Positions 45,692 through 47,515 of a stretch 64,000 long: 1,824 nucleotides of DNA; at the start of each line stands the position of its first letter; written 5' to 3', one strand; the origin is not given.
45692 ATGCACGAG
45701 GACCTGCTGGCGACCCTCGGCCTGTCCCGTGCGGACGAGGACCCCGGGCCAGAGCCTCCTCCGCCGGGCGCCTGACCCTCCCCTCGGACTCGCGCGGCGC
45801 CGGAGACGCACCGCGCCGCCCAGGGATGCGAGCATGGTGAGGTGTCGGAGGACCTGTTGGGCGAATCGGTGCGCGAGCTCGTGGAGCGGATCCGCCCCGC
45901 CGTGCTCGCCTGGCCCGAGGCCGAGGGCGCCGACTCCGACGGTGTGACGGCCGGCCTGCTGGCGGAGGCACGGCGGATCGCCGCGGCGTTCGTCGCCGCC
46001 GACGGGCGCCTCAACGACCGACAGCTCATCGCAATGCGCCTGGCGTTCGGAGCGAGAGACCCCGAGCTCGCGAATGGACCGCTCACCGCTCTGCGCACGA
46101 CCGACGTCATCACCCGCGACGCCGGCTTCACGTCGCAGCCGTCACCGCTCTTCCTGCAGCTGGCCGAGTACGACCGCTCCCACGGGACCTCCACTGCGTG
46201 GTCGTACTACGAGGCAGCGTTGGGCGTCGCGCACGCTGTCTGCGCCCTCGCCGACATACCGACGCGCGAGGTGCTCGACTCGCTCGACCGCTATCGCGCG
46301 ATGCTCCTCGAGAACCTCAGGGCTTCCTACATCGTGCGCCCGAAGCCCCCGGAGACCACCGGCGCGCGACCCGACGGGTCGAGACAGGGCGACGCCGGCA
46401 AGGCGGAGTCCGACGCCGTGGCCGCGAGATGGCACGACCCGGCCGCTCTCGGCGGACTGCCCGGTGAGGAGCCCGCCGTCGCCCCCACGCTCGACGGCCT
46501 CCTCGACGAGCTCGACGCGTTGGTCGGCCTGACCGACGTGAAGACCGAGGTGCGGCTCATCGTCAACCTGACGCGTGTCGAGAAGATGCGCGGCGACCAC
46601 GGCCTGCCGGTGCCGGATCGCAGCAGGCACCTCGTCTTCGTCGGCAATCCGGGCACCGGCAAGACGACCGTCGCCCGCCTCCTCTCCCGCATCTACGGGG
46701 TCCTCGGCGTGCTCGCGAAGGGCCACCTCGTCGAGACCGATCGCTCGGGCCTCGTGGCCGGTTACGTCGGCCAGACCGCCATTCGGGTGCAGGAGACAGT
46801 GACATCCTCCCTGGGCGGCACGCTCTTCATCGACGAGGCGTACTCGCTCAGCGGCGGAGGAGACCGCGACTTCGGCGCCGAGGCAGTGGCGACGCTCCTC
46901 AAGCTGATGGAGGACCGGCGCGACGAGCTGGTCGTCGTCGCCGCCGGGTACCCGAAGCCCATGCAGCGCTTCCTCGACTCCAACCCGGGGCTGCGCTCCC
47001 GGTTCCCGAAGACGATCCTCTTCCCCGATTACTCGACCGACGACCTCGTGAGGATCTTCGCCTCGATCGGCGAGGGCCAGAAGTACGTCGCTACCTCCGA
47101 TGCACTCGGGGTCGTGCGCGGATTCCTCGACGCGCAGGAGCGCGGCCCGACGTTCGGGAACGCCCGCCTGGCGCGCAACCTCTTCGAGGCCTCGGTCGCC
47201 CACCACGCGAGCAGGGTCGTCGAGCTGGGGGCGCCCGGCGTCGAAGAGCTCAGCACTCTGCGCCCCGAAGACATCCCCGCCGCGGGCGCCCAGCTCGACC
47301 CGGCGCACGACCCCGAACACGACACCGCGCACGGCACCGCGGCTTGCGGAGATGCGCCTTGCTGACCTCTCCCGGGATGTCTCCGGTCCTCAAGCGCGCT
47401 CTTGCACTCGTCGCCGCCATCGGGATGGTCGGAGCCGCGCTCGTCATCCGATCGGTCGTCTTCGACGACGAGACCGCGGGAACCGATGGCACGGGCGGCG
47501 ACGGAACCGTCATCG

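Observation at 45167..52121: PspA embedded in a cluster with a CbxX/SpoVK-type AAA+ ATPase, two SBP-like proteins (one with VWA) and a coiled-coil membrane protein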

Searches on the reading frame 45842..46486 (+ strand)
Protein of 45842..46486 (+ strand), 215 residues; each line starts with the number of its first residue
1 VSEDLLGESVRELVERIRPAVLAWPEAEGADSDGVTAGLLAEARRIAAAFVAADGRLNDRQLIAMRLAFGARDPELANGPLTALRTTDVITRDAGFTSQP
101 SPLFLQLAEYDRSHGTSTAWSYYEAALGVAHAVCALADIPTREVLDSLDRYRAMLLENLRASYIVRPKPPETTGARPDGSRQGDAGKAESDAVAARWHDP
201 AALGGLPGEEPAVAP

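Call 32: search_protein_families(library=pfam, alignment_id=A4, max_evalue=1)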
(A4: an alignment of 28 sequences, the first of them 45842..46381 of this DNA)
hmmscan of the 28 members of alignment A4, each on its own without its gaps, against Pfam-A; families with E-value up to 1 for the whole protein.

A. member 1, window:45842-46381:+ (180 aa): 0 families

B. families by the number of members that match (of 28 scanned): 5 families
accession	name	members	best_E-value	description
PF05099.18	TerB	1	0.015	Tellurite resistance protein TerB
PF03533.19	SPO11_like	1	0.022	SPO11 homologue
PF07527.18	Hairy_orange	1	0.14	Hairy Orange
PF24114.1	DUF7388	1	0.19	Family of unknown function (DUF7388)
PF13822.11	ACC_epsilon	1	0.24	Acyl-CoA carboxylase epsilon subunit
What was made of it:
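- On TerB domain (g2 N-domain): One of 28 orthologues matches, at E 0.015 (call 32).
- One of 28 N-domains hits TerB weakly, at E 0.015 (call 32).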

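Call 35: find_homologous_proteins(query=window:45842-46486:+)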
Query window:45842-46486:+: 7817 candidates shared short words with the query, none scored E <= 0.001.
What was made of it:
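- Tried and rejected: A homologue search with the g2 N-domain alone returned nothing (call 35).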

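Call 49: predict_structure(alignment_id=A6)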
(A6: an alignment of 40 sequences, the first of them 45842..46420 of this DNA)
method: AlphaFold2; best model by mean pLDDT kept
length: 193 residues; sequences in the alignment: 40
mean_pLDDT: 91.8   pTM: 0.83
mean pLDDT of the five models: 91.8, 90.9, 90.9, 90.1, 89.5
residues with pLDDT >= 90: 157; 70-90: 14; 50-70: 20; < 50: 2
segments of 3 or more residues with pLDDT < 50: none
pLDDT, mean of each block of 10 residues (from residue 1): 86 98 95 98 98 93 97 95 95 97 98 96 98 94 97 98 89 70 63 52
secondary structure, 60 per line:
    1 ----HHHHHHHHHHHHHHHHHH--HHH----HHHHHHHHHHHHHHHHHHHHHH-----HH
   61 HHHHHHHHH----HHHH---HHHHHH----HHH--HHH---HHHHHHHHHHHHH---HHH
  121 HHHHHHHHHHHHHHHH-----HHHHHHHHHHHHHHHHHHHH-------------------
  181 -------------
elements in order: H5-22 H32-53 H59-69 H74-77 H81-86 H102-114 H118-136 H142-161

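Call 52: fold_search(model_id=the predicted structure, library=pdb)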
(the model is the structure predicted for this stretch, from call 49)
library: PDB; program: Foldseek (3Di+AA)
matches with E <= 10: 462; with E <= 0.001: 0
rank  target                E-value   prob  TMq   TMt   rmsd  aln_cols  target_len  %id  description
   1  9s98_B                3.4e-01  0.16  0.17  0.17  16.1       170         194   15  CdvB2 filament - high twist, class A (released 2026-01-28)
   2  5j5l                  5.5e-01  0.35  0.25  0.30  13.8       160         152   12  CRYSTAL STRUCTURE OF AFMP4P IN COMPLEX WITH ARACHIDONIC ACID (released 2017-04-05)
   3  8k84_A                5.5e-01  0.25  0.25  0.27  14.5       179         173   19  De novo design protein -N3 (released 2024-07-31)
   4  5j5k                  6.3e-01  0.33  0.26  0.31  13.8       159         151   12  CRYSTAL STRUCTURE OF AFMP4P IN COMPLEX WITH PALMITIC ACID (released 2017-04-05)
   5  2c0k_B                6.6e-01  0.30  0.25  0.30  13.3       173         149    9  The structure of hemoglobin from the botfly Gasterophilus intestinalis (released 2005-11-09)
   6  8e0o_B                8.0e-01  0.28  0.26  0.25  14.5       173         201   17  Heterotrimeric variant of tcTRP9, hetBGL03-15-18 (released 2023-04-12)
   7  3les_A                8.7e-01  0.09  0.16  0.17  15.9       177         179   12  2F5 Epitope scaffold ES2 (released 2010-09-29)
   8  3les_B                9.1e-01  0.09  0.16  0.17  15.9       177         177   12  2F5 Epitope scaffold ES2 (released 2010-09-29)
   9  7z1u_B                1.2e+00  0.23  0.26  0.33  13.8       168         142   11  Biochemical implications of the substitution of a unique cysteine residue in sugar beet phytoglobin BvPgb 1.2 (released 2022-09-07)
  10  8dgp_C                1.2e+00  0.09  0.17  0.16  14.4       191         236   15  14-3-3 epsilon bound to phosphorylated PEAK3 (pS69) peptide (released 2023-06-07)
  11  8e0l_A                1.2e+00  0.18  0.23  0.26  16.9       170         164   16  Homotrimeric variant of tcTRP9, BGL06 (released 2023-04-12)
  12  1x90_A                1.3e+00  0.41  0.30  0.36  10.8       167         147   11  Crystal structure of mutant form B of a pectin methylesterase inhibitor from Arabidopsis (released 2004-12-28)
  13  6xr2_A                1.3e+00  0.23  0.27  0.30  14.6       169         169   15  Computationally designed right-handed alpha/alpha homotrimeric toroid with 3 repeats per subunit (released 2021-07-14)
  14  1ha7_A                1.3e+00  0.12  0.22  0.24  16.5       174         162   16  STRUCTURE OF A LIGHT-HARVESTING PHYCOBILIPROTEIN, C-PHYCOCYANIN FROM SPIRULINA PLATENSIS AT 2.2A RESOLUTION (released 2002-03-28)
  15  1o9k_A                1.3e+00  0.11  0.19  0.19  12.2       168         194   14  Crystal structure of the retinoblastoma tumour suppressor protein bound to E2F peptide (released 2003-03-06)
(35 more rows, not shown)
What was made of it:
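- On SpoVK, CbbX or EccA proper (equivalogs): The N-domain is unrelated (calls 32, 52).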

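Call 53: search_solved_structures(query=A4, max_evalue=10)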
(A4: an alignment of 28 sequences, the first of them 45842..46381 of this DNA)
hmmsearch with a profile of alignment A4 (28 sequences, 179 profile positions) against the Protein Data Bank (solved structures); distinct sequences matched with E-value up to 10: 3.
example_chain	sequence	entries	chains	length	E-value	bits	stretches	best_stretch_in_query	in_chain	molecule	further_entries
7b6y_A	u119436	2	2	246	0.15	14.7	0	106-132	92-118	FI18195p1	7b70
7b6e_A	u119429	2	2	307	0.24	14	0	106-132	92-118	FI18195p1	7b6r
7t7t_A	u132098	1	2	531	0.49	13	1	87-133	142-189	Protein TONSOKU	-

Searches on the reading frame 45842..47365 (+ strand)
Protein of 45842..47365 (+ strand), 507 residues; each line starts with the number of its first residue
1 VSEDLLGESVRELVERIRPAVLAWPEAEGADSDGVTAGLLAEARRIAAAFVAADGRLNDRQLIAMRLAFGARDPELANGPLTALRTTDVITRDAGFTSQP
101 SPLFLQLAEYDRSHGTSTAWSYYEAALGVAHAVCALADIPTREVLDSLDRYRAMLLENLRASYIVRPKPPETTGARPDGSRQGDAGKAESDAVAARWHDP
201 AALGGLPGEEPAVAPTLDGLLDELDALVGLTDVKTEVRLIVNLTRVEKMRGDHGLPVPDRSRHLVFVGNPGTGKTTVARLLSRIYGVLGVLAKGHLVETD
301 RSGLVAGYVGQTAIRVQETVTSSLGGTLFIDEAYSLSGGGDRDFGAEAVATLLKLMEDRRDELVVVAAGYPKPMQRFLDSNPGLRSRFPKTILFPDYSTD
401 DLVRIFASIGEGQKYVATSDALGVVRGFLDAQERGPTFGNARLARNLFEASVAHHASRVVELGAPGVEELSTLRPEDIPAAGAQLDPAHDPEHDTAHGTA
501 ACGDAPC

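Call 8: search_protein_families(library=pfam, proteins=[window:45842-47365:+], max_evalue=0.01)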
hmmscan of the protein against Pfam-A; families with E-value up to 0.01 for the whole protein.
window:45842-47365:+ (507 aa): 8 families
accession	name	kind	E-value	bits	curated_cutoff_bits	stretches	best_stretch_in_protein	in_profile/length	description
PF17866.7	AAA_lid_6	-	1e-15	58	24.3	1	420-478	2-60/60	AAA lid domain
PF00004.35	AAA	-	1.3e-15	58.4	21.2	1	265-395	2-130/131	ATPase family associated with various cellular activities (AAA)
PF13401.12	AAA_22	-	0.00011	23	27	0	261-285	5-29/130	AAA domain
PF07728.20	AAA_5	-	0.0023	18.4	22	1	263-285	1-23/139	AAA domain (dynein-related subfamily)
PF20720.3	nSTAND3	-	0.0064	16.6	27.2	0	260-283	16-39/155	Novel STAND NTPase 3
PF05496.18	RuvB_N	-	0.0087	16.3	27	0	226-298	8-70/159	Holliday junction DNA helicase RuvB P-loop domain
PF01078.27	Mg_chelatase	-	0.0087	15.9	20.3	0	263-306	24-64/207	Magnesium chelatase, subunit ChlI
PF13238.12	AAA_18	-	0.0092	16.9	29.4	0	266-287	3-24/128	AAA domain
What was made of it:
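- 45842..47365 (+): g2: AAA+ ATPase of the CbbX/SpoVK/EccA type. It has a novel N-terminal all-helical domain (aa 1-~165) and a disordered linker (aa ~166-215). Pfam AAA and AAA_lid_6 (call 8).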

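Call 11: search_protein_families(library=ncbifam, proteins=[window:45842-47365:+], max_evalue=0.01)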
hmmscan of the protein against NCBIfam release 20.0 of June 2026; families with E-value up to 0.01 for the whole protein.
window:45842-47365:+ (507 aa): 8 families
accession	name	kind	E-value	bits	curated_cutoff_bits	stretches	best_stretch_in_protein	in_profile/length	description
TIGR02881.1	spore_V_K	equivalog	4.1e-79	265.3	422.95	1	222-478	3-261/261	stage V sporulation protein K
TIGR03922.1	T7SS_EccA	equivalog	5.4e-67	226.6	466.65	1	223-483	274-553/557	type VII secretion AAA-ATPase EccA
TIGR02880.1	cbbX_cfxQ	equivalog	6.4e-64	216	459.25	1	218-480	14-280/284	CbbX protein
TIGR03346.1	chaperone_ClpB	equivalog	1.2e-05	23.9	1232.1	1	265-409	198-348/853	ATP-dependent chaperone ClpB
NF042959.1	IteA_antiphage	equivalog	0.0033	16.6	510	1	261-369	125-232/367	anti-phage ATPase IteA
NF000868.0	PRK00080.1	equivalog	0.0041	16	282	0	259-299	49-89/330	Holliday junction branch migration DNA helicase RuvB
TIGR03345.1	VI_ClpV1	equivalog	0.0042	15.4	884.95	1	265-388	212-342/852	type VI secretion system ATPase TssH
TIGR02639.1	ClpA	equivalog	0.0068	14.7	993.15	1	265-408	210-359/734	ATP-dependent Clp protease ATP-binding subunit ClpA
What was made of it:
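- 45842..47365 (+): NCBIfam SpoVK, EccA and CbbX, all below their equivalog cut-offs (call 11).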

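Call 37: find_homologous_proteins(query=window:45842-47362:+)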
Query window:45842-47362:+ (507 aa): 7946 proteins with E <= 0.001 among 8000 candidates; the best 120 are listed.
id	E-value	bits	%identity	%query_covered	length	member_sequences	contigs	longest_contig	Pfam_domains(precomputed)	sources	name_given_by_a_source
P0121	0.0e+0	1106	100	99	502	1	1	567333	PF17866.9,PF00004.36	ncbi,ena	-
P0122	5.5e-272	921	83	100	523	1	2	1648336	PF17866.9,PF00004.36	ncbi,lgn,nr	ncbi:MAG: AAA family ATPase [Acidimicrobiia bacterium]|nr:AAA family ATPase [Acidimicrobiia bacteriu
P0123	2.6e-254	863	79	100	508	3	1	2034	PF17866.9,PF00004.36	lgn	-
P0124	5.0e-254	862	77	100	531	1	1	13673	PF17866.9,PF00004.36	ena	-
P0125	6.7e-253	858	80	99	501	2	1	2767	PF17866.9,PF00004.36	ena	-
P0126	1.5e-251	854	80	96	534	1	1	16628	PF17866.9,PF00004.36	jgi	-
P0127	3.7e-198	677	66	96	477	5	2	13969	PF17866.9,PF00004.36,PF13401.13,PF07728.21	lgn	-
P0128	5.0e-196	670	67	95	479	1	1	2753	PF13604.13,PF17866.9,PF00004.36,PF13401.13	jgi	jgi:hypothetical protein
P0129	5.6e-195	667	68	95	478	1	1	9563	PF13604.13,PF17866.9,PF00004.36,PF13401.13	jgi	jgi:hypothetical protein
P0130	1.2e-194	666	65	96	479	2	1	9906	PF17866.9,PF00004.36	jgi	jgi:hypothetical protein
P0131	1.1e-193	663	65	95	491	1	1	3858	PF17866.9,PF00004.36,PF13401.13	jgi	jgi:hypothetical protein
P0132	1.9e-193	662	66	95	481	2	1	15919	PF17866.9,PF00004.36,PF13401.13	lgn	-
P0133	2.2e-193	662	65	95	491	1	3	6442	PF13604.13,PF17866.9,PF00004.36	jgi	jgi:ATPase family protein associated with various cellular activities (AAA)/AAA lid domain-containin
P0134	2.4e-193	662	66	95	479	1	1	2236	PF13604.13,PF17866.9,PF00004.36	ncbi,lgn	-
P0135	3.6e-193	661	67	95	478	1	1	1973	PF13604.13,PF17866.9,PF00004.36,PF13401.13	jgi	jgi:hypothetical protein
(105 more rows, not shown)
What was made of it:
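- Tried and rejected: Full-length g2 was used instead (call 37).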

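Call 88: search_solved_structures(query=window:45842-47362:+, max_evalue=1e-10)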
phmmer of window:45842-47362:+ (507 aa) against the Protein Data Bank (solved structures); distinct sequences matched with E-value up to 1e-10: 3.
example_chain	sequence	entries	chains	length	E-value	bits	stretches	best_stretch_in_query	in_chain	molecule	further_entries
3syk_A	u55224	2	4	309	1.8e-54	188.6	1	220-481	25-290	Protein CbbX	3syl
3zuh_A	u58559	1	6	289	2e-54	188.5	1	220-481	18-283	PROTEIN CBBX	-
9lur_A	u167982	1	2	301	1.4e-46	162.6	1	222-459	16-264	ESX-1 secretion system protein EccA1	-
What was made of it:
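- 45842..47365 (+): Nearest solved structures are CbbX at 2e-54 and EccA1 at 1e-46 (call 88).
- On AAA+ ATPase, CbbX/SpoVK/EccA group: CbbX structures match at 2e-54 (call 88).
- g2 is related to EccA (call 11) and EccA1 (call 88).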

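Call 106: search_protein_families(library=padloc, proteins=[window:45842-47362:+], max_evalue=0.001)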
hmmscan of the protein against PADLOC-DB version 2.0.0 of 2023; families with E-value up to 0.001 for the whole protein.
window:45842-47362:+ (507 aa): 4 families
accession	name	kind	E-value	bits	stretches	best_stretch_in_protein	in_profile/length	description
PDLC00915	TRIP13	-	1.3e-05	22.7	1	265-322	67-124/302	TRIP13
PDLC02196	IetA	-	0.00016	19.2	1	261-368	122-228/374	-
PDLC04232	IetA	-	0.00042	17.8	1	234-337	92-187/330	-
PDLC04140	mad8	-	0.0009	16.8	0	261-337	27-86/314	mads_8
